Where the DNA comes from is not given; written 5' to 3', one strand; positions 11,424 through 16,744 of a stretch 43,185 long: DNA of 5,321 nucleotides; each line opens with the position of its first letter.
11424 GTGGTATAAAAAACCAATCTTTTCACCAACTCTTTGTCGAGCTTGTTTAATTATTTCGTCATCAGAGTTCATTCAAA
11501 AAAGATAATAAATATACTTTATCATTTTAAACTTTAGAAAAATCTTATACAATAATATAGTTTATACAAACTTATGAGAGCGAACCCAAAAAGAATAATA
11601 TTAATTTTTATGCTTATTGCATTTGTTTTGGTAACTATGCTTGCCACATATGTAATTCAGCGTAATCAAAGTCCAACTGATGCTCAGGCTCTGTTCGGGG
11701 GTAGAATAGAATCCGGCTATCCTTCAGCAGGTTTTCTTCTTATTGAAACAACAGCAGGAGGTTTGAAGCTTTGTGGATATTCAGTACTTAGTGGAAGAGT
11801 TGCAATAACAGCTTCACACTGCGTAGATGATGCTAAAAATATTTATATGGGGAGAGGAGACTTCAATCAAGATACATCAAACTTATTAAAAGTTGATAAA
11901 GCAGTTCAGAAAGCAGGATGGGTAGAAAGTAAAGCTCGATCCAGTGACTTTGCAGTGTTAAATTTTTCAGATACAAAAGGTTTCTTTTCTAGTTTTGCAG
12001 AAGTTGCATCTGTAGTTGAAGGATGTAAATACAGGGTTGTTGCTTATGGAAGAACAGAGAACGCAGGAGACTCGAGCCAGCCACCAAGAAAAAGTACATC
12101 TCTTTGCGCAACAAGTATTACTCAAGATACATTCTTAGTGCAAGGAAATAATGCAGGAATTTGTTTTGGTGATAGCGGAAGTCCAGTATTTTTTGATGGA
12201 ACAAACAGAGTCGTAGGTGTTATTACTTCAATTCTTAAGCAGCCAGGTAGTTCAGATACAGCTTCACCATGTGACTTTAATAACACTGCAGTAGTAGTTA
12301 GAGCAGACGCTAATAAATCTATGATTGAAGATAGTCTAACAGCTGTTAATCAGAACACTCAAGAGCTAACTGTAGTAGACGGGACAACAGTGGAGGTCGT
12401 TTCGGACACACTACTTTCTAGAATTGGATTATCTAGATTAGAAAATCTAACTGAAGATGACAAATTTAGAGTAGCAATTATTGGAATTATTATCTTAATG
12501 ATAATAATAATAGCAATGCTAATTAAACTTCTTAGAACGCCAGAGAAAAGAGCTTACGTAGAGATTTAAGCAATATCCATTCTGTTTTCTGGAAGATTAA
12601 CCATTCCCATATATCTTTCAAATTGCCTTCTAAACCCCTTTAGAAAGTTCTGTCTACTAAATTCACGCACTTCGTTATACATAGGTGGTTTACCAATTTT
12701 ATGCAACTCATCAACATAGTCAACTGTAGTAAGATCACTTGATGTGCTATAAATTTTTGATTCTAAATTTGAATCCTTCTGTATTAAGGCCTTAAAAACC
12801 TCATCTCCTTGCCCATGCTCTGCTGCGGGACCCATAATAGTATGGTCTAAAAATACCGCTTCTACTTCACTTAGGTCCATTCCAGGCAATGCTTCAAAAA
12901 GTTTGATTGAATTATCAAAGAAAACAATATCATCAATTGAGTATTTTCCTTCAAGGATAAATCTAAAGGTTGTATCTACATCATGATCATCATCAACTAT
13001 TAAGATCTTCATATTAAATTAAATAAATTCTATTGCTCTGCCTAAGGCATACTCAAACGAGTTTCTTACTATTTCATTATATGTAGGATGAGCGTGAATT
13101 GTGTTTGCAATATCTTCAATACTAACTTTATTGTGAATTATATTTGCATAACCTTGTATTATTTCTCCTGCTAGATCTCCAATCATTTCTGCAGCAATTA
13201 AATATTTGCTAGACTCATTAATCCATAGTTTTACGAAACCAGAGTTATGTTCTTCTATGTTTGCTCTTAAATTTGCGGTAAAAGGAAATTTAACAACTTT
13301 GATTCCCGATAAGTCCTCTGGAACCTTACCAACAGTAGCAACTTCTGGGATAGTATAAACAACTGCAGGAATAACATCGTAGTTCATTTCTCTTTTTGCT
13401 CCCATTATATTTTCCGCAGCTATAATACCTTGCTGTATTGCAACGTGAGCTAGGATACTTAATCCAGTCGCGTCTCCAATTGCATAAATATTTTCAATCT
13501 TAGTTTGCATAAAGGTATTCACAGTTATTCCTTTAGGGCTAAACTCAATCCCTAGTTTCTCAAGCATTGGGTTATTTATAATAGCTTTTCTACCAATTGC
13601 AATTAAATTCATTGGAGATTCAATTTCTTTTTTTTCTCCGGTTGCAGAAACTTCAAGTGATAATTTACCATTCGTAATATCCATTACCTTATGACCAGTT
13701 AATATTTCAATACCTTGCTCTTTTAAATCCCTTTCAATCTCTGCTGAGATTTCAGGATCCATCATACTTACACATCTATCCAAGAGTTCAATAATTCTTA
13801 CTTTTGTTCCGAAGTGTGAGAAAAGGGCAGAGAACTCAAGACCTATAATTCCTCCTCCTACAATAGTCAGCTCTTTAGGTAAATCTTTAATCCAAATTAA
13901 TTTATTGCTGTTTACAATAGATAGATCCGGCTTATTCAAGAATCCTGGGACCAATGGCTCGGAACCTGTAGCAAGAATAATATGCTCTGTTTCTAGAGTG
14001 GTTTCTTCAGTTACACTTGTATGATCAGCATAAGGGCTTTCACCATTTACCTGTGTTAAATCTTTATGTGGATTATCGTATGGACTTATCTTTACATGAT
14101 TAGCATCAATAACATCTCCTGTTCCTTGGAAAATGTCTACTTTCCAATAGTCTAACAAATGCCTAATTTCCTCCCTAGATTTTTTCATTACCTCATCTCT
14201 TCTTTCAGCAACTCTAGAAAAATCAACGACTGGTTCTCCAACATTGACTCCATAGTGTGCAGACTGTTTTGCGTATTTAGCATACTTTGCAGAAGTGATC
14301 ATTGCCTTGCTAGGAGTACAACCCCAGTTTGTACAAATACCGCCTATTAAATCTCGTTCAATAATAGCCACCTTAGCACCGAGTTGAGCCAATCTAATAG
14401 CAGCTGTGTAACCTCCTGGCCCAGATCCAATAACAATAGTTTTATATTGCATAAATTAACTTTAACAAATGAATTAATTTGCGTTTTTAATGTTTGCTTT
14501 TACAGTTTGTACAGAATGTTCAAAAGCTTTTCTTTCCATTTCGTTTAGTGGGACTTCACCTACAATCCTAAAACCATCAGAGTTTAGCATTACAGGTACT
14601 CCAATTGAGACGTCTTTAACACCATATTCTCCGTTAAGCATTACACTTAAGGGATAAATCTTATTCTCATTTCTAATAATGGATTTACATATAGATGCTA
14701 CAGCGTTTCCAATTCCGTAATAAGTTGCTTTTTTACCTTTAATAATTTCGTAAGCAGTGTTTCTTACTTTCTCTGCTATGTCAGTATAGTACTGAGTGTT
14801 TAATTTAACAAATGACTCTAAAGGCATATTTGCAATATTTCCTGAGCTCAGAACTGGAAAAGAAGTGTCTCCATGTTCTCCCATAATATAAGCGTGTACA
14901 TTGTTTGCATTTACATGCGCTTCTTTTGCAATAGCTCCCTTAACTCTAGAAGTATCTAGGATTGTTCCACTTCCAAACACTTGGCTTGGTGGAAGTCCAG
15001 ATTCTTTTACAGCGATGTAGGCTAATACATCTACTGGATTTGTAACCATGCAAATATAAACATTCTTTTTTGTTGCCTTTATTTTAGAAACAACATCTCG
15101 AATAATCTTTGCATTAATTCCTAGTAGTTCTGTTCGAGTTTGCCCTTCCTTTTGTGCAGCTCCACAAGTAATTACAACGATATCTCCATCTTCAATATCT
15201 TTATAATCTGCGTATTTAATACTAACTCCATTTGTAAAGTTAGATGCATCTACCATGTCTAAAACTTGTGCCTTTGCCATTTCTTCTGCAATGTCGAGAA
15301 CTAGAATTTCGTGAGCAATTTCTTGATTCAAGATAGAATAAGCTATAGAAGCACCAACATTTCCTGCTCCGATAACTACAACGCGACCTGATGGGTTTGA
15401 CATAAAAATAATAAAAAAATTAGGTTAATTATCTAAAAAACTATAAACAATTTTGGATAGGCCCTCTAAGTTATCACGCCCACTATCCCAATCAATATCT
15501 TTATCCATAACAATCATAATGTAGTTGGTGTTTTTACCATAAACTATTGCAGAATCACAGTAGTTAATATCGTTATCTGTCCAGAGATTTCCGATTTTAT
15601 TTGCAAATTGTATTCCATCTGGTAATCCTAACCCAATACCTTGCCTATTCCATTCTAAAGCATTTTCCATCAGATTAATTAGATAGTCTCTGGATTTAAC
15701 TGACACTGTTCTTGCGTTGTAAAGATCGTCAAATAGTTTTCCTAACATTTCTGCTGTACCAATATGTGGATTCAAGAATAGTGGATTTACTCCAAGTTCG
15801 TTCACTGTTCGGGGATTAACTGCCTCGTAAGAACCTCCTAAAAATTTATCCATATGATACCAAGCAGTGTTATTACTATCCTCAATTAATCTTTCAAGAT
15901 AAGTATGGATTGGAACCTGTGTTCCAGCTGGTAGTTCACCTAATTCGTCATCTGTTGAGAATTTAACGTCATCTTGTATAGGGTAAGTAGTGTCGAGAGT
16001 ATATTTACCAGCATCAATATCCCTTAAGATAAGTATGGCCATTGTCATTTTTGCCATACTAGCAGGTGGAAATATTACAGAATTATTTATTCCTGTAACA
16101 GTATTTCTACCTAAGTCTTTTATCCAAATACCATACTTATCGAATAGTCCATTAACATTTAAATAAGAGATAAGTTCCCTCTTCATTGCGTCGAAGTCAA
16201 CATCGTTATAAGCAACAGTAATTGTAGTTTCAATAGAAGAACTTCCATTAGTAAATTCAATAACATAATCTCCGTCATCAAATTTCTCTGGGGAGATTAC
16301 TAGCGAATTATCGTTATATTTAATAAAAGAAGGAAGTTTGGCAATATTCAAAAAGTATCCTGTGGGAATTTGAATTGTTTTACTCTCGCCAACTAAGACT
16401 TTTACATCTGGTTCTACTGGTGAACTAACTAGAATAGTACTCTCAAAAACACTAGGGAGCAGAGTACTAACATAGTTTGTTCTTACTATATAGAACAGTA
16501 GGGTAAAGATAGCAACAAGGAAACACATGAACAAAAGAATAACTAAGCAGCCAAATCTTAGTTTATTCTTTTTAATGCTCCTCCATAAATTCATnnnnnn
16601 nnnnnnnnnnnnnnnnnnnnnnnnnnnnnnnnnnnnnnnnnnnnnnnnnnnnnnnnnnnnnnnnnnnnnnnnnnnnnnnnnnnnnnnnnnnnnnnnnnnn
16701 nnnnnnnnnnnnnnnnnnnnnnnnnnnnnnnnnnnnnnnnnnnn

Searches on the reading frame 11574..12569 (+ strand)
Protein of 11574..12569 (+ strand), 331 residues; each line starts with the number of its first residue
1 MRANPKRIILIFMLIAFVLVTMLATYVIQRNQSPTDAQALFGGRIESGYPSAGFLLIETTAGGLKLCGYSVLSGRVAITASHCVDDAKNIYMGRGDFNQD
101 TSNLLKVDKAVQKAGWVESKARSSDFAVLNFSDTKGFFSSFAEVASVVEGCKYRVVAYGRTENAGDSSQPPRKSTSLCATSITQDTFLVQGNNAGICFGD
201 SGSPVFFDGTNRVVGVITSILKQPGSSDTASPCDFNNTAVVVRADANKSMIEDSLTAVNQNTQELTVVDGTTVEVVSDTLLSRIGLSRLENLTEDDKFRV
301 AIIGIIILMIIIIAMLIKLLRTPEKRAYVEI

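Call 93: search_protein_families(library=pfam, proteins=[window:11574-12569:+], max_evalue=0.001)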
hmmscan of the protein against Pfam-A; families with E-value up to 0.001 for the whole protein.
window:11574-12569:+ (331 aa): 2 families
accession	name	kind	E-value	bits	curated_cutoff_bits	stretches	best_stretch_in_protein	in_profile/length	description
PF00089.32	Trypsin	-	5.3e-16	59.5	20.6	1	64-225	24-202/220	Trypsin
PF13365.12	Trypsin_2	-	4.7e-07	31.1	27.6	1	74-216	8-144/144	Trypsin-like peptidase domain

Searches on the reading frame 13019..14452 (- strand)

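Call 94: search_protein_families(library=pfam, proteins=[window:13019-14452:-], max_evalue=0.001)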
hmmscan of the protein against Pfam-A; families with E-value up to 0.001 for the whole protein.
window:13019-14452:- (477 aa): 15 families
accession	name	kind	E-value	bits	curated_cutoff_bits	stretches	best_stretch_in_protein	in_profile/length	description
PF07992.20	Pyr_redox_2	-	1.3e-64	218.9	26.1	1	3-342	1-291/291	Pyridine nucleotide-disulphide oxidoreductase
PF02852.28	Pyr_redox_dim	-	3e-25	89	25.3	1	361-464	1-108/110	Pyridine nucleotide-disulphide oxidoreductase, dimerisation domain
PF00070.33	Pyr_redox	-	8.5e-21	74.7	22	1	195-262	2-70/82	Pyridine nucleotide-disulphide oxidoreductase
PF13738.12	Pyr_redox_3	-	4.9e-13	49.4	30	2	148-326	118-305/305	Pyridine nucleotide-disulphide oxidoreductase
PF01134.28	GIDA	-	1.5e-08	34.6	22.1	1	5-55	2-48/391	Glucose inhibited division protein A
PF13450.12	NAD_binding_8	-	3.5e-08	34.1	21.9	1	7-42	1-37/68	NAD(P)-binding Rossmann-like domain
PF00890.30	FAD_binding_2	-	7.1e-08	32.5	20.4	1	6-52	3-49/414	FAD binding domain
PF12831.13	FAD_oxidored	-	9.4e-08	32.2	27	1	6-48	3-46/416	FAD dependent oxidoreductase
PF01266.30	DAO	-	1.8e-06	28.2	27.9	1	5-54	2-48/353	FAD dependent oxidoreductase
PF03486.20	HI0933_like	-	2.4e-06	27.6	50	0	4-33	2-31/244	HI0933-like protein Rossmann domain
PF01494.25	FAD_binding_3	-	6.3e-06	26.1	22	0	3-33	2-32/349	FAD binding domain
PF01946.23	Thi4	-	8.5e-05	22.3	26.2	1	5-49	20-65/235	Thi4 family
PF02737.24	3HCDH_N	-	0.0003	21.2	22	0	195-263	2-70/180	3-hydroxyacyl-CoA dehydrogenase, NAD binding domain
PF01262.27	AlaDh_PNT_C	-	0.00042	20.2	23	0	4-34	30-60/214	Alanine dehydrogenase/PNT, C-terminal domain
PF13434.12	Lys_Orn_oxgnase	-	0.00079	19.1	21.3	0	146-206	139-202/339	L-lysine 6-monooxygenase/L-ornithine 5-monooxygenase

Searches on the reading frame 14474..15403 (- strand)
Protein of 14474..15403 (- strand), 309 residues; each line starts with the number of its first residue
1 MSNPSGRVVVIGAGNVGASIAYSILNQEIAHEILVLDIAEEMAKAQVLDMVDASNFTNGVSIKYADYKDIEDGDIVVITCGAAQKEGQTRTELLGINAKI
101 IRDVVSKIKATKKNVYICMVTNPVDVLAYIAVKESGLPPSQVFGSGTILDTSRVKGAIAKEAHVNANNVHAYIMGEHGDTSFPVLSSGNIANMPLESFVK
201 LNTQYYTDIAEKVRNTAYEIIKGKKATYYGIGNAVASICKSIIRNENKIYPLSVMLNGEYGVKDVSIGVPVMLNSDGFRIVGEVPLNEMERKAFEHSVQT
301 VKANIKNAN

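Call 94: search_protein_families(library=pfam, proteins=[window:14474-15403:-], max_evalue=0.001)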
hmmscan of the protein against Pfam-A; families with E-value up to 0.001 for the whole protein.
window:14474-15403:- (309 aa): 3 families
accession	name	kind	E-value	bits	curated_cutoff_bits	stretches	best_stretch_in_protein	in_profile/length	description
PF02866.23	Ldh_1_C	-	1.3e-40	139.7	22.6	1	147-308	1-170/174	lactate/malate dehydrogenase, alpha/beta C-terminal domain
PF00056.29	Ldh_1_N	-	7.8e-40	136.6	27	1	7-144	2-141/141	lactate/malate dehydrogenase, NAD binding domain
PF03807.23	F420_oxidored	-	7.6e-05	23.7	21.6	0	7-80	1-67/94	NADP oxidoreductase coenzyme F420-dependent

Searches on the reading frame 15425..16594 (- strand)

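Call 94: search_protein_families(library=pfam, proteins=[window:15425-16594:-], max_evalue=0.001)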
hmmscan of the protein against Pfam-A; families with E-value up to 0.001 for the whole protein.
window:15425-16594:- (389 aa): 2 families
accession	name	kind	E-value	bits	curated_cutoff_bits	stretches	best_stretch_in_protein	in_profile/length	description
PF13354.11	Beta-lactamase2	-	2.3e-27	96.2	22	1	155-363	1-213/214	Beta-lactamase enzyme family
PF00768.25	Peptidase_S11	-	0.00017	21.6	27.6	1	171-258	31-121/239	D-alanyl-D-alanine carboxypeptidase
